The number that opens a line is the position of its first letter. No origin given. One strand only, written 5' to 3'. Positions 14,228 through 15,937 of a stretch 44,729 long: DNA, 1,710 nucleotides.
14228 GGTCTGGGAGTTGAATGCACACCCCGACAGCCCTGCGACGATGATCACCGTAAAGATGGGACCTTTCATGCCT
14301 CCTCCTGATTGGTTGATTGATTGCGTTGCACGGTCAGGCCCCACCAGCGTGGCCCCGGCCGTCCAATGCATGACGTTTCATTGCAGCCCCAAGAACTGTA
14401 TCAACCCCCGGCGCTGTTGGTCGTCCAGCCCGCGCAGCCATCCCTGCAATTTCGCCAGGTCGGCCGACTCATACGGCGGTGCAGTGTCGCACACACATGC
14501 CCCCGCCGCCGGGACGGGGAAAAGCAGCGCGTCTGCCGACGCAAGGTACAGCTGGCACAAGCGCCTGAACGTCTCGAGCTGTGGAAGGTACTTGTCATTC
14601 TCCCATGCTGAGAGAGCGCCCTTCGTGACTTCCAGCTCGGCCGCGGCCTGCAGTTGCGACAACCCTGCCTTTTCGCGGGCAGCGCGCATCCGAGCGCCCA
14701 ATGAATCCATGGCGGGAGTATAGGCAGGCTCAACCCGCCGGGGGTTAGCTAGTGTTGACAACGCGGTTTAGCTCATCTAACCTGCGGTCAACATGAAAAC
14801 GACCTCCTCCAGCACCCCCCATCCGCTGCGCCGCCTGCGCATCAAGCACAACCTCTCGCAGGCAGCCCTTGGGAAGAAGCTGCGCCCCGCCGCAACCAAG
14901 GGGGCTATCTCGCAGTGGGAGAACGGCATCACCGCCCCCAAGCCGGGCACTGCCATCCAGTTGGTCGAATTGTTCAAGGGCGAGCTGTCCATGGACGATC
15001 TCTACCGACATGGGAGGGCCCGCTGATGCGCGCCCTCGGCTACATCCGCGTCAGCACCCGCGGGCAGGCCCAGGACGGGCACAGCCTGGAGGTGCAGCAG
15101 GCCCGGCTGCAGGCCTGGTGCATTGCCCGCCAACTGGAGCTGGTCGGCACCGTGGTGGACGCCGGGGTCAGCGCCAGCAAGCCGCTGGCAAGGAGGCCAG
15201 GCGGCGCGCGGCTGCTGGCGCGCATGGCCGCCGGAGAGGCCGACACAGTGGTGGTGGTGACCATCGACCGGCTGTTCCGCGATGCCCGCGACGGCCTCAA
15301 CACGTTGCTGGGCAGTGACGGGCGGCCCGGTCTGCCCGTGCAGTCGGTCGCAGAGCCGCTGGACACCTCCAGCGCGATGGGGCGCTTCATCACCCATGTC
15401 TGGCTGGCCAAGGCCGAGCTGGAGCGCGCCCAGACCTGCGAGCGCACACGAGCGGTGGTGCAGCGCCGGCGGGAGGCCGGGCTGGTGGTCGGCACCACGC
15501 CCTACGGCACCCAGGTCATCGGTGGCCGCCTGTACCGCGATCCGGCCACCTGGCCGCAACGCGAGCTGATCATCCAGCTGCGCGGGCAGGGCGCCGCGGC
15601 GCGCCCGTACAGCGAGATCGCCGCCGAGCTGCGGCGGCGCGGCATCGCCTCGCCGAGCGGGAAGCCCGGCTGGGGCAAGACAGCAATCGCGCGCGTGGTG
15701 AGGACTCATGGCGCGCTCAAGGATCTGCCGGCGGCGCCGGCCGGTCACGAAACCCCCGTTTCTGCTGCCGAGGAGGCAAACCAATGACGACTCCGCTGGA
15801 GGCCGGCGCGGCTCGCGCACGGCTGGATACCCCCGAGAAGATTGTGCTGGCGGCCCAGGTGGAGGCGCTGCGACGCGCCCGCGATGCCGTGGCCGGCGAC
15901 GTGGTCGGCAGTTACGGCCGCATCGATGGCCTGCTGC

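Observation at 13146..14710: Repressor-operon cargo: YajG-like lipoprotein translationally coupled to a stand-alone copy of the phage's own MuF domain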

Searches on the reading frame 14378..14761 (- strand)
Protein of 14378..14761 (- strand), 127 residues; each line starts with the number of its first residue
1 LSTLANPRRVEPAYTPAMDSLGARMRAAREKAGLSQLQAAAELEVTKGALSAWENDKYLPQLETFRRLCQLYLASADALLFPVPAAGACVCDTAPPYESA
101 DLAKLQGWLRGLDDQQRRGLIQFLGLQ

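Call 5: search_protein_families(library=pfam, proteins=[window:14378-14761:-], max_evalue=0.01)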
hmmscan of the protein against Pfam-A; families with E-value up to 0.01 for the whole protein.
window:14378-14761:- (127 aa): 4 families
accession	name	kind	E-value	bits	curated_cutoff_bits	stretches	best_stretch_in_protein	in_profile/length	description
PF13560.12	HTH_31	-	4.9e-13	49.6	27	1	21-77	2-59/64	Helix-turn-helix domain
PF01381.28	HTH_3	-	1.5e-11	44.5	23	1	25-72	1-48/55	Helix-turn-helix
PF12844.13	HTH_19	-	7.5e-10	39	30.2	1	22-79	1-58/64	Helix-turn-helix domain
PF13413.12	HTH_25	-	0.00011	22.4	24.6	1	25-58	2-35/62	Helix-turn-helix domain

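Call 8: search_protein_families(library=phrogs, proteins=[window:14378-14761:-], max_evalue=0.1)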
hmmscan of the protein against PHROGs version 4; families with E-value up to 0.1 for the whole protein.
window:14378-14761:- (127 aa): 21 families
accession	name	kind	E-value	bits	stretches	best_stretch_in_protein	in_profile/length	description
phrog_2328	-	transcription regulation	1.9e-09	38.4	1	14-64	9-59/128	transcriptional repressor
phrog_8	-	transcription regulation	3.5e-09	37.6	1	11-80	67-136/346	transcriptional regulator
phrog_3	-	transcription regulation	1.2e-08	36.1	1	18-82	86-148/430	transcriptional repressor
phrog_1373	-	transcription regulation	6.9e-07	30.4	1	21-70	64-113/166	transcriptional regulator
phrog_4836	-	transcription regulation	1.5e-06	28.9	1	19-62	74-117/194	CII-like regulator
phrog_4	-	transcription regulation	1.5e-06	28.5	1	17-70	133-182/400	transcriptional repressor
phrog_2104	-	unknown function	3.8e-06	28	1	23-63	42-82/103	-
phrog_7396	-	unknown function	9.4e-06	26.4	1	21-80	16-78/227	-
phrog_5823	-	transcription regulation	1.3e-05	25.5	1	18-72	4-59/404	transcriptional regulator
phrog_2439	-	transcription regulation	2.2e-05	24.5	1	22-72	9-59/367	transcriptional regulator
phrog_2967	-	transcription regulation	6.1e-05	23.7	1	19-72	9-62/225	transcriptional regulator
phrog_6499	-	transcription regulation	0.00038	20.9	1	25-72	11-64/157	transcriptional regulator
phrog_955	-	DNA, RNA and nucleotide metabolism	0.00042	21.1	1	8-55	12-59/142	HTH DNA binding protein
phrog_9908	-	DNA, RNA and nucleotide metabolism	0.00045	20.5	1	20-75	13-68/282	DNA binding protein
phrog_7241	-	transcription regulation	0.00049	21.2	1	24-80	65-121/122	transcriptional regulator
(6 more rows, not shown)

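Call 37: search_protein_families(library=padloc, proteins=[window:14378-14761:-], max_evalue=0.1)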
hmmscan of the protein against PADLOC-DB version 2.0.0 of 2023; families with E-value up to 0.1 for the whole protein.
window:14378-14761:- (127 aa): 12 families
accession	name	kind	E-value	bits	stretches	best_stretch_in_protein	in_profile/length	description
PDLC03951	RmrA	-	5.3e-08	30.2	1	22-83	10-71/400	-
PDLC02926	HTH_VI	-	4.5e-07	28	1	21-81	2-62/92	-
PDLC03944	RmrA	-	5.6e-06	23.6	1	22-70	8-56/384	-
PDLC03949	RmrA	-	1.3e-05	22.3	1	23-70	5-52/363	-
PDLC04142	capH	-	6.6e-05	21.9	1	18-80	4-66/103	capH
PDLC03954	RmrA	-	0.00011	19.3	1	22-71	12-61/380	-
PDLC03948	RmrA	-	0.00012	19.1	1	22-70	10-58/397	-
PDLC03952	RmrA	-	0.00012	19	1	23-70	25-72/395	-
PDLC03947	RmrA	-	0.00014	18.8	1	20-72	11-63/383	-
PDLC03945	RmrA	-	0.0009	16.5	1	22-72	4-54/394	-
PDLC03265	MTase_II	-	0.012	13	1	19-76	166-228/333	Type II methyltransferase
PDLC03956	RmrA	-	0.023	11.7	1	22-74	10-63/399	-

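Call 38: search_protein_families(library=ncbifam, proteins=[window:14378-14761:-], max_evalue=0.1)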
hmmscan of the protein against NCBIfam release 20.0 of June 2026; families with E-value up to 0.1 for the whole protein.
window:14378-14761:- (127 aa): 13 families
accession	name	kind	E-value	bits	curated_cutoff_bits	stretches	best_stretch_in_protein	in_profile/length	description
NF041951.1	phage_RstR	subfamily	7.6e-08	32.6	80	1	20-81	2-63/108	RstR family transcriptional repressor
NF007408.0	PRK09943.1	equivalog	2.1e-06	27.4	211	1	20-75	7-62/185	HTH-type transcriptional regulator PuuR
TIGR03070.1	couple_hipB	subfamily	9.9e-06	25.4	71.65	1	20-70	2-52/58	type II toxin-antitoxin system Y4mF family antitoxin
NF007257.0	PRK09706.1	subfamily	1e-05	25.4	101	1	20-81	5-66/135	transcriptional repressor DicA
TIGR03830.1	CxxCG_CxxCG_HTH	subfamily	1.8e-05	24.5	61.8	1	22-64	67-109/127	type II TA system antitoxin MqsA family protein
TIGR00270.2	TIGR00270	equivalog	0.00024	21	110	1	19-68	74-123/159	multiprotein bridging factor aMBF1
NF052239.1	antitox_spr1629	equivalog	0.00051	19.2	335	1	22-72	4-54/377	spr1629 family repressor/antitoxin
NF040522.1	VC1465_fam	subfamily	0.0014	18.6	70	1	26-66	2-42/111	VC1465 family Xer recombination activation factor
NF047542.1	telomere_Tap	equivalog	0.0052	15.5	600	1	28-68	25-68/695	telomere-associated protein Tap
NF008109.0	PRK10856.1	equivalog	0.0054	16.5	208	1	19-67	13-62/334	cytoskeleton protein RodZ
NF058600.1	TransRegSco1979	equivalog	0.026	13.6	350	1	21-74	9-62/280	Sco1979 family transcriptional regulator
NF007271.0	PRK09726.1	equivalog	0.046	13.7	79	1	20-70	12-62/88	type II toxin-antitoxin system antitoxin HipB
NF052403.1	ESX1TransRegEspM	equivalog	0.092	11.6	550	0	19-61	311-353/367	ESX-1 type VII secretion system transcriptional regulator EspM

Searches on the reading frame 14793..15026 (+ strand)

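Call 5: search_protein_families(library=pfam, proteins=[window:14793-15026:+], max_evalue=0.01)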
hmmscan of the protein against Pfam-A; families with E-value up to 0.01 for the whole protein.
window:14793-15026:+ (77 aa): 3 families
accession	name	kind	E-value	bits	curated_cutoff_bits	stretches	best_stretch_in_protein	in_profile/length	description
PF01381.28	HTH_3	-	1.5e-10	41.4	23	1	12-63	1-50/55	Helix-turn-helix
PF13560.12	HTH_31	-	6.4e-07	30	27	1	12-61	6-54/64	Helix-turn-helix domain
PF12844.13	HTH_19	-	0.0003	21.1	30.2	1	12-62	4-52/64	Helix-turn-helix domain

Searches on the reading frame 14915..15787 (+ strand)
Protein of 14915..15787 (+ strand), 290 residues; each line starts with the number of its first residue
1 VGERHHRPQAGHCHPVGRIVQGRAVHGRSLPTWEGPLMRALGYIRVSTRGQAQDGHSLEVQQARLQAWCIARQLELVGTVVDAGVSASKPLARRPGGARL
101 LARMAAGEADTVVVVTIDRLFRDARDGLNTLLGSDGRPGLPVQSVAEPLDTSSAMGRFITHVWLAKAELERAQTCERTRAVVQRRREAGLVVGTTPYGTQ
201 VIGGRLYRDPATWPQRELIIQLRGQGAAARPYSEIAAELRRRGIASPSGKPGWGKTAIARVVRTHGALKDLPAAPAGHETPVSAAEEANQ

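Call 5: search_protein_families(library=pfam, proteins=[window:14915-15787:+], max_evalue=0.01)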
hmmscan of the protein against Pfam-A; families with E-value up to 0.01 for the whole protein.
window:14915-15787:+ (290 aa): 1 family
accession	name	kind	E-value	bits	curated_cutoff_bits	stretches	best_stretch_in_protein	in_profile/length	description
PF00239.26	Resolvase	-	8.8e-30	104.1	23.3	1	40-189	1-143/145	Resolvase, N terminal domain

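Call 69: find_related_loci(query=A3, collection=viral_contigs, flank=5000)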
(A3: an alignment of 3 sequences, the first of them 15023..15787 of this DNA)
Query A3 (254 aa) in viral_contigs; peptide patterns used: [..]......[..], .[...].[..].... (x = any residue, [..] = any of these).
75 stretches matched a pattern; 32 encode a relative of the query (tblastn E <= 1e-3); 32 distinct loci.
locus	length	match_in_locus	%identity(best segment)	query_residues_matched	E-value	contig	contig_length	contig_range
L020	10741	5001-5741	59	1-249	1e-83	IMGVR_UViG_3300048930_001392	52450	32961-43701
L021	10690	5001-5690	56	1-233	2e-77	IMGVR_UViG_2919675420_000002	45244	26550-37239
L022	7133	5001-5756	50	1-250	4e-70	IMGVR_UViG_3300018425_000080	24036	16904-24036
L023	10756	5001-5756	50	1-250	9e-70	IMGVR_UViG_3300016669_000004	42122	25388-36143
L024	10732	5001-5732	46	2-244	2e-50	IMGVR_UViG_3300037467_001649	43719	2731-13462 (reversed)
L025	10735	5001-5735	42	1-246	8e-51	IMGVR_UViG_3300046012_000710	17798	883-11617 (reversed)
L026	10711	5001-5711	42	2-238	3e-47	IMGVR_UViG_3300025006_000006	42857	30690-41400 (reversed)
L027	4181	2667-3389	40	2-242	4e-47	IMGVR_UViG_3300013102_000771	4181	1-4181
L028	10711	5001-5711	43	2-236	6e-47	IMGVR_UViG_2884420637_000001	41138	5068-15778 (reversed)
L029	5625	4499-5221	40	2-242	4e-47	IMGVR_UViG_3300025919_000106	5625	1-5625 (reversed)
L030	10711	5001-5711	41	2-238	8e-46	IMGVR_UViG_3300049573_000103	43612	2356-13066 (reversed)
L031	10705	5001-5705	43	2-236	6e-46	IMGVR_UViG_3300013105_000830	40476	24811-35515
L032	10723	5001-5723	40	2-238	9e-44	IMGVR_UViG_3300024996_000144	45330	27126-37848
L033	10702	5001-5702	41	2-236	2e-41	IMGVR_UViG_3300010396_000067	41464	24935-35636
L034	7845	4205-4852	35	4-220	6e-38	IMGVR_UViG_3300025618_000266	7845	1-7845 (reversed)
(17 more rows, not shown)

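Call 78: search_protein_families(library=pfam, proteins=[L027:1226-1906:-, L027:662-1219:-, L022:3557-4075:-], max_evalue=0.01)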
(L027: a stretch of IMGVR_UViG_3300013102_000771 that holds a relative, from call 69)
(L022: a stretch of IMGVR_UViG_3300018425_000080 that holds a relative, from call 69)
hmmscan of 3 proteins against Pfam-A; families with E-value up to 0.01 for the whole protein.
L027:1226-1906:- (226 aa): 3 families
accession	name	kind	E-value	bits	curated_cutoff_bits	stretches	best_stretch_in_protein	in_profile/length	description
PF13180.12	PDZ_2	-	3.4e-08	34.1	27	1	137-224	3-78/80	PDZ domain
PF17820.7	PDZ_6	-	7.2e-07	29.3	27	1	162-215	2-54/54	PDZ domain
PF00595.29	PDZ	-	8.9e-06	26.4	23.2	1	137-213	12-80/81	PDZ domain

L027:662-1219:- (185 aa): 0 families

L022:3557-4075:- (172 aa): 4 families
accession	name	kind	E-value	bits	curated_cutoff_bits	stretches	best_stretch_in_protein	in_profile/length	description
PF13240.11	Zn_Ribbon_1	-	5.7e-05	23.2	25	1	6-27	2-23/23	zinc-ribbon domain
PF12773.13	DZR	-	0.00076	20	27.3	1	6-28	1-23/45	Double zinc ribbon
PF13248.11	Zn_ribbon_3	-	0.0032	17.3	27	1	4-26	3-25/26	zinc-ribbon domain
PF13920.12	zf-C3HC4_3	-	0.0094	16.2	27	0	3-28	23-47/49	Zinc finger, C3HC4 type (RING finger)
